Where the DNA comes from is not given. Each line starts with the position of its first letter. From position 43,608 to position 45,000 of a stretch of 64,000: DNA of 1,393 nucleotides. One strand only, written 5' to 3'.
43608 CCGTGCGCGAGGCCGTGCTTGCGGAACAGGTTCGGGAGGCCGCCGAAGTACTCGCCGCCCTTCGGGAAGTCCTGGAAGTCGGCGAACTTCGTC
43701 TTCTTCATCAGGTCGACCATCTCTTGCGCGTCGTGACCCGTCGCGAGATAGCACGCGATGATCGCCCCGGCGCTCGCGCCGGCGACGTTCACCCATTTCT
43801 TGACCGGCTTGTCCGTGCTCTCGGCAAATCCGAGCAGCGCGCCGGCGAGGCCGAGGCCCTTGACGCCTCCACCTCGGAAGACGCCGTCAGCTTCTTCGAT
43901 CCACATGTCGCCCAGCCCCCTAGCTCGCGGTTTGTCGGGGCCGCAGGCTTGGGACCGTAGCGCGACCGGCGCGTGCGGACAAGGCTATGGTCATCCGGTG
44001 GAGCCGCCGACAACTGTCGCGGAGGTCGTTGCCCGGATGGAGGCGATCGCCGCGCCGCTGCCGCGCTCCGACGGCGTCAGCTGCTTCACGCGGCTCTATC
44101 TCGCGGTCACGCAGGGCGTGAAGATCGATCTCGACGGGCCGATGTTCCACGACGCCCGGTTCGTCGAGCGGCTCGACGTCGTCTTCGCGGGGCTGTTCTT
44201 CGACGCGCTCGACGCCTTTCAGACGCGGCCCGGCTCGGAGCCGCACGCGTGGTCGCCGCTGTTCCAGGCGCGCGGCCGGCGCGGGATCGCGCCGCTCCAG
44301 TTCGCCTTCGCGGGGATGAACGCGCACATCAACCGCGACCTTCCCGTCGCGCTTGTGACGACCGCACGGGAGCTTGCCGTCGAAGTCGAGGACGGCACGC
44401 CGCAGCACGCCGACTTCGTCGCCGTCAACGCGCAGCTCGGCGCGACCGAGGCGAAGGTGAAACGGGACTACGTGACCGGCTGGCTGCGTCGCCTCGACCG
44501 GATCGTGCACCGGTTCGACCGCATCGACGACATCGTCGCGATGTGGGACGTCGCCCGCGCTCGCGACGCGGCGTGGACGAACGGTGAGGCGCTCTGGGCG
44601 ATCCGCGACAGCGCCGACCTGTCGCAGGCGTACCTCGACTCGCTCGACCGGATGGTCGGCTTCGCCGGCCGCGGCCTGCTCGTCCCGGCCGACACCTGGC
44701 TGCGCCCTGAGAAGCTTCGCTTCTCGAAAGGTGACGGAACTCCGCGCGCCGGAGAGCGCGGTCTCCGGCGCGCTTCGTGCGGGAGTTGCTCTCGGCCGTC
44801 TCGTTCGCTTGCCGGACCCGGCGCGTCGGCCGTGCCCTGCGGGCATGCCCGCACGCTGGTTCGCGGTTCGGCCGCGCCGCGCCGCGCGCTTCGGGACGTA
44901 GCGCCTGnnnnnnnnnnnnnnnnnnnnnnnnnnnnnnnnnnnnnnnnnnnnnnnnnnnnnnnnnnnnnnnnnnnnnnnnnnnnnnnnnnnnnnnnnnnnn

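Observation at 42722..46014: Lower-GC three-gene insert between hemE and hemH: patatin-like lipase, DUF5995-like protein and an unknown 4-TM protein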

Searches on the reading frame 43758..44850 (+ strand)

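Call 4: search_protein_families(library=pfam, proteins=[window:43758-44850:+], max_evalue=0.01)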
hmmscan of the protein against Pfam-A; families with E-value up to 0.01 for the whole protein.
window:43758-44850:+ (364 aa): 1 family
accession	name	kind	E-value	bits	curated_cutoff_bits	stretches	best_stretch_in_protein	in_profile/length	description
PF19458.4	DUF5995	-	5e-60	203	27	1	87-310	1-225/225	Family of unknown function (DUF5995)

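Call 5: search_protein_families(library=padloc, proteins=[window:43758-44850:+], max_evalue=1)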
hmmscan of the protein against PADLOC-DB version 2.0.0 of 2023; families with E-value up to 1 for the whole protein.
window:43758-44850:+ (364 aa): 0 families

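Call 6: search_protein_families(library=ncbifam, proteins=[window:43758-44850:+], max_evalue=1)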
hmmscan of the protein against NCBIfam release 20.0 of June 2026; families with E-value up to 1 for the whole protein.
window:43758-44850:+ (364 aa): 0 families
